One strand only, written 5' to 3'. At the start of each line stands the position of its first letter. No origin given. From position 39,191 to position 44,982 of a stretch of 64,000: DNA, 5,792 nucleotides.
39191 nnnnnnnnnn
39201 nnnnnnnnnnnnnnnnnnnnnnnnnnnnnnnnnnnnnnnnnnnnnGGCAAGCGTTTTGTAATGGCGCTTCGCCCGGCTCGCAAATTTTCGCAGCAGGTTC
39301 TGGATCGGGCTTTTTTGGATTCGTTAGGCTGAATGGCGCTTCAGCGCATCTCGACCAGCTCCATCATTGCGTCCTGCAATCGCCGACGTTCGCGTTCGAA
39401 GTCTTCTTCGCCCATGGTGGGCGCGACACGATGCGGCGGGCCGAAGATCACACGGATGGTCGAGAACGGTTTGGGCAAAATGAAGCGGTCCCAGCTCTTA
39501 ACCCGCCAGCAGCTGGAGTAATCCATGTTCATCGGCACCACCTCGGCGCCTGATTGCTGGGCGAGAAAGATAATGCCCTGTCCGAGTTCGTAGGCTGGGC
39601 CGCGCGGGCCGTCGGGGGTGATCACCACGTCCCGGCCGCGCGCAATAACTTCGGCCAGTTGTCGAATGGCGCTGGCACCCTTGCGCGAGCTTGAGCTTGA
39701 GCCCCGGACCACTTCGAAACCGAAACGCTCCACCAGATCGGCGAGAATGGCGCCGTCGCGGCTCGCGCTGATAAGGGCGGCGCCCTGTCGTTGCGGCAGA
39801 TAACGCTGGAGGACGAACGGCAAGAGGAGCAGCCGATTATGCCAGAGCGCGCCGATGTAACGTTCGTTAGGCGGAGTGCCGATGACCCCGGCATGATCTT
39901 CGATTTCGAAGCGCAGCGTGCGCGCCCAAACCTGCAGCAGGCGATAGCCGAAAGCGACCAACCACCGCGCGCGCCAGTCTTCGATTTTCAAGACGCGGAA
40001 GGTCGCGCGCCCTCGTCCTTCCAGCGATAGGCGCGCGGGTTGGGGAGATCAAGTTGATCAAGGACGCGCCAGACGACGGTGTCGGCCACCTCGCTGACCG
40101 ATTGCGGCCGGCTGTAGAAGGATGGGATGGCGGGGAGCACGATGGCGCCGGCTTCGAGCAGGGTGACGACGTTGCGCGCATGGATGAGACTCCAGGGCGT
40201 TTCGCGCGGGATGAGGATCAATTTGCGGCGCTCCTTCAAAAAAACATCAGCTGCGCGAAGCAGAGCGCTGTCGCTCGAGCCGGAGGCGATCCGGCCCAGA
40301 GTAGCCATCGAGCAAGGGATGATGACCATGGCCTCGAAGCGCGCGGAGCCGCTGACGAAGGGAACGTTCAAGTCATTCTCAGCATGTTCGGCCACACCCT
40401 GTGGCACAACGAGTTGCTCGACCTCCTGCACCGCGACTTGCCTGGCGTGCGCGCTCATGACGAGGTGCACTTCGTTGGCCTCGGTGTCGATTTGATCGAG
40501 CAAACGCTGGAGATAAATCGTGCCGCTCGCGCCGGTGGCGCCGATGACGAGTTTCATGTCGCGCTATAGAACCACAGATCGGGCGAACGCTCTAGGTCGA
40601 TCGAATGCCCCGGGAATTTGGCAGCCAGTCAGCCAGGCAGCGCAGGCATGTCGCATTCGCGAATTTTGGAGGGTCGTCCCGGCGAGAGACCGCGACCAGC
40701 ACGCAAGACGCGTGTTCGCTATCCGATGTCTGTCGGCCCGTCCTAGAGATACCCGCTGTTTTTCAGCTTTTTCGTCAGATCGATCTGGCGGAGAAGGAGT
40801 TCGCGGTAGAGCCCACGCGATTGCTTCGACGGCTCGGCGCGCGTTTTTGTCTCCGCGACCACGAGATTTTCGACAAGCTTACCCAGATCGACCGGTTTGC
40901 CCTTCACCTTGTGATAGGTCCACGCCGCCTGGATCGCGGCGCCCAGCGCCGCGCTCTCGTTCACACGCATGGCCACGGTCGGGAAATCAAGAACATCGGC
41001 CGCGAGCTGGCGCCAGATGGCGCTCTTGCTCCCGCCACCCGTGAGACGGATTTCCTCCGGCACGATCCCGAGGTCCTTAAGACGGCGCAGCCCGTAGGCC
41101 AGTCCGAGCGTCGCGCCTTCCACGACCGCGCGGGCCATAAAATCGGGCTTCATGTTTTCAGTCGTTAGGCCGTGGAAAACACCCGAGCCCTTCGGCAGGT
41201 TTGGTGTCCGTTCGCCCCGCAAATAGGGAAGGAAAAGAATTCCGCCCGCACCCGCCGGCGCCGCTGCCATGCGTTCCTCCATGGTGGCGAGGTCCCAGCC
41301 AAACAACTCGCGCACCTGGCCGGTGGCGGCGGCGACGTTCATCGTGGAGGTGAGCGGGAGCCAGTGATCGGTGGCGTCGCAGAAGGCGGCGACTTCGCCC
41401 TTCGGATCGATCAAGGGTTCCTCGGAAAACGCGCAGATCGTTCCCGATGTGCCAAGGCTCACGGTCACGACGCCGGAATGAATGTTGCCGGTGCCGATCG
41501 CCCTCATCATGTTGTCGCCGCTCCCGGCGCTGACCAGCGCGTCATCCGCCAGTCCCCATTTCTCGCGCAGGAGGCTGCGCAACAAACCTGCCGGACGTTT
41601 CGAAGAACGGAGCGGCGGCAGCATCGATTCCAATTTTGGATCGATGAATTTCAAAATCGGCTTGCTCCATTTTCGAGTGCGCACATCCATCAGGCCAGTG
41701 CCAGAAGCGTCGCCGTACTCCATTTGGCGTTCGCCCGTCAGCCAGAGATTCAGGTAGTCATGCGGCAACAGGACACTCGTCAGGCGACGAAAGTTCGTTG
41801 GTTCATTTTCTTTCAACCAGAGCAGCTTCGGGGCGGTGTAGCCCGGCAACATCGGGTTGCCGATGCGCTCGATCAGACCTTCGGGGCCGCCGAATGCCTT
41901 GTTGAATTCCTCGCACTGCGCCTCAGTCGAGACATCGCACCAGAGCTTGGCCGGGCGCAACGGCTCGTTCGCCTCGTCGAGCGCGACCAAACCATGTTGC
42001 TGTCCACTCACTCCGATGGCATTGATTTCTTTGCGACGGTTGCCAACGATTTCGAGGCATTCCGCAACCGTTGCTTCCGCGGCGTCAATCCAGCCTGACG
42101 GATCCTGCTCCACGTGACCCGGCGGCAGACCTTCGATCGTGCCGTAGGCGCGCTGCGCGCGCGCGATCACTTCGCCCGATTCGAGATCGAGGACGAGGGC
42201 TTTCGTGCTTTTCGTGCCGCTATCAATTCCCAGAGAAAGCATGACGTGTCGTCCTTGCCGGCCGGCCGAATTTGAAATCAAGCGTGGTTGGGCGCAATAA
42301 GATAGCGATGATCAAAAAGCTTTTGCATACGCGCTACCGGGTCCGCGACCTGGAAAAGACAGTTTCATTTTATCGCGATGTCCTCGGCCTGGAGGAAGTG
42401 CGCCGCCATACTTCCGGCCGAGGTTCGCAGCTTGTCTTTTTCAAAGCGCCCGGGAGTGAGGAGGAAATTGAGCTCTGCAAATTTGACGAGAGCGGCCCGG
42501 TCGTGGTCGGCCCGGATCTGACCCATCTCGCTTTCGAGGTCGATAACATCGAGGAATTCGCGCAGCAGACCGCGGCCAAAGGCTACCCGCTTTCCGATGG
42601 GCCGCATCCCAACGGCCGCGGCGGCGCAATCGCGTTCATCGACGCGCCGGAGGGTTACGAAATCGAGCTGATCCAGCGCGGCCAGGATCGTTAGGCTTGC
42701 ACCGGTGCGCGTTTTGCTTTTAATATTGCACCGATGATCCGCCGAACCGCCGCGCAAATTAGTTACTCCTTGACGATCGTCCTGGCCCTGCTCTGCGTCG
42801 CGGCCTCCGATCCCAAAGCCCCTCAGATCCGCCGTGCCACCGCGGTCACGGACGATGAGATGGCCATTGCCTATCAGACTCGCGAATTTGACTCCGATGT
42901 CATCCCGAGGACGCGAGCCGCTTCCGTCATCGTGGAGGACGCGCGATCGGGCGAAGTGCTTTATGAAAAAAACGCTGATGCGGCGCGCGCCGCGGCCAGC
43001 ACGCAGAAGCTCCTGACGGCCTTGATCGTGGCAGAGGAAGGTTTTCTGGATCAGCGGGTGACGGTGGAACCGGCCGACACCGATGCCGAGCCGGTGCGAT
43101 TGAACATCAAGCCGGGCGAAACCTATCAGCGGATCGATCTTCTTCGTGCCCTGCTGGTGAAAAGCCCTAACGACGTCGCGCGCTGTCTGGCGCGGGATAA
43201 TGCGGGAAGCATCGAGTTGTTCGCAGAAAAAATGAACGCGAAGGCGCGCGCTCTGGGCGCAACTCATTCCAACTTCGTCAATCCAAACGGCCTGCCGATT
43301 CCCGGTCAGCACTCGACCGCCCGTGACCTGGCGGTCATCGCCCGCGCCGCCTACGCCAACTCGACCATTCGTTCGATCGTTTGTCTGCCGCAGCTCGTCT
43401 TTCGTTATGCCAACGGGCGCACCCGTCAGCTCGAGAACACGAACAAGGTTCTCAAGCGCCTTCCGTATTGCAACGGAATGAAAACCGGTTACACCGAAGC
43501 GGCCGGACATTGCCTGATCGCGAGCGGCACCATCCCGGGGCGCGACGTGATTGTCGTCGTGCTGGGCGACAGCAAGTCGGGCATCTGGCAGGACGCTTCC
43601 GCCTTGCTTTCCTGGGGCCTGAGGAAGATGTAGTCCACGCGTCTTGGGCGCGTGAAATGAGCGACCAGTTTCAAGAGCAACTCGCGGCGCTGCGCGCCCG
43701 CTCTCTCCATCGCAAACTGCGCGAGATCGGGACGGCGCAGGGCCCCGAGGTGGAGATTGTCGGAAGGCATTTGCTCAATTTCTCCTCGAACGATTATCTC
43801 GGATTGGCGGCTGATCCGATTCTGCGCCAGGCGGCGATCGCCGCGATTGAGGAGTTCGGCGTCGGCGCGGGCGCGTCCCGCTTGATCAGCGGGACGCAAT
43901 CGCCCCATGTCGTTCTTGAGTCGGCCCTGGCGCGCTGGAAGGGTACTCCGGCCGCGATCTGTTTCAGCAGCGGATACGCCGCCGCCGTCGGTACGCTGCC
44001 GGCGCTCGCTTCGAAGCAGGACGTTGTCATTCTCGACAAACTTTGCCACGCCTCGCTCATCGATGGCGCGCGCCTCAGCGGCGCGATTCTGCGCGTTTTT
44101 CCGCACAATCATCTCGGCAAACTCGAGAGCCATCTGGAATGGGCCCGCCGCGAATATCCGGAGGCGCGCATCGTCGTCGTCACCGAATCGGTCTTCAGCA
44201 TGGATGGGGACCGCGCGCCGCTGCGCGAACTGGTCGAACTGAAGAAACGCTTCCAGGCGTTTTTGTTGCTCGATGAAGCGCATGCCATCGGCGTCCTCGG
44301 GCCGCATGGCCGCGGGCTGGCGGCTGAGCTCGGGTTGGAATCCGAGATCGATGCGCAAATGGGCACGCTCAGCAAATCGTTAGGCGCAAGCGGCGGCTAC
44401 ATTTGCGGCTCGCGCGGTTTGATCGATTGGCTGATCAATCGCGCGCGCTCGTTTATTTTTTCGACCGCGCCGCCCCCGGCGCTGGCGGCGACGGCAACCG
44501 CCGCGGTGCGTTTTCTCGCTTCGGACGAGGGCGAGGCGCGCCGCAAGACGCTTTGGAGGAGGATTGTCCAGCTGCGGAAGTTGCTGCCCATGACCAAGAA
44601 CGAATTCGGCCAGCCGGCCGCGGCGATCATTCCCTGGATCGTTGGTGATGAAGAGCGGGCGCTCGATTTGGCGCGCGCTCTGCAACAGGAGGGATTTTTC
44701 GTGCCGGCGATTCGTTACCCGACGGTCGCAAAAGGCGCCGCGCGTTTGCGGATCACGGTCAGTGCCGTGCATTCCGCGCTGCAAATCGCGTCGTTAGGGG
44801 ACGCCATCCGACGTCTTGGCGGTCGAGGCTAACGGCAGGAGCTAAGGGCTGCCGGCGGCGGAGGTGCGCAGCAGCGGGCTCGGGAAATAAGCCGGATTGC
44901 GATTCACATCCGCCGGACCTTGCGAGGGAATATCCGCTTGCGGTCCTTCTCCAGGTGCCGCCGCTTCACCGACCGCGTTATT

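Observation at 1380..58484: Hyper-abundant non-palindromic 8/9-mer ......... (rc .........) spread through the core genes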

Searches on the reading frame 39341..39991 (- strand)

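Call 20: search_protein_families(library=pfam, proteins=[window:39341-39991:-], max_evalue=0.00001)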
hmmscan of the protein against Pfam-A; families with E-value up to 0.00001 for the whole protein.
window:39341-39991:- (216 aa): 1 family
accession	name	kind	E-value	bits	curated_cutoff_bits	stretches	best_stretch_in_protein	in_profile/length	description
PF04028.18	DUF374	-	1.2e-24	86.1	26.8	1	66-133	4-69/69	Domain of unknown function (DUF374)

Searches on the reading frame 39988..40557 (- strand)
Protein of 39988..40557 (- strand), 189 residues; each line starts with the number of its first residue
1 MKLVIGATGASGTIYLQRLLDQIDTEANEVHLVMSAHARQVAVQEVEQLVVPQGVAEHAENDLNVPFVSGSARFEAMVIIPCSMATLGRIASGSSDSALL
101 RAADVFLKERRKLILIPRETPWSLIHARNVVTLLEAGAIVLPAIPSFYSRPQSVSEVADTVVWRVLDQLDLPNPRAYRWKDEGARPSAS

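Call 20: search_protein_families(library=pfam, proteins=[window:39988-40557:-], max_evalue=0.00001)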
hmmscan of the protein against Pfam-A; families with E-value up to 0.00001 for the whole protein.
window:39988-40557:- (189 aa): 1 family
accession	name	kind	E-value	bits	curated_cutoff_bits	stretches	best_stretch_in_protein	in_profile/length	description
PF02441.25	Flavoprotein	-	2.7e-40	138.1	22.7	1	1-169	1-162/162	Flavoprotein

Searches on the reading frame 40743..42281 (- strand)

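Call 8: search_protein_families(library=pfam, proteins=[window:40743-42281:-])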
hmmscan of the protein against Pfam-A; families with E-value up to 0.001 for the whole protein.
window:40743-42281:- (512 aa): 2 families
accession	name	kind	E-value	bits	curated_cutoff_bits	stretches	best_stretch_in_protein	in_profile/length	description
PF00370.27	FGGY_N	-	1.7e-61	208.4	28.8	1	16-263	2-245/245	FGGY family of carbohydrate kinases, N-terminal domain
PF02782.22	FGGY_C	-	9.6e-29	101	27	1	273-455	2-197/198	FGGY family of carbohydrate kinases, C-terminal domain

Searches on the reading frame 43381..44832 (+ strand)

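Call 20: search_protein_families(library=pfam, proteins=[window:43381-44832:+], max_evalue=0.00001)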
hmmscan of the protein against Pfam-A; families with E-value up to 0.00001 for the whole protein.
window:43381-44832:+ (483 aa): 1 family
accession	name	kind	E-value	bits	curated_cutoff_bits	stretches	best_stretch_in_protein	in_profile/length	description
PF00155.27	Aminotran_1_2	-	7.8e-59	200.1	19.7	1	130-474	2-359/361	Aminotransferase class I and II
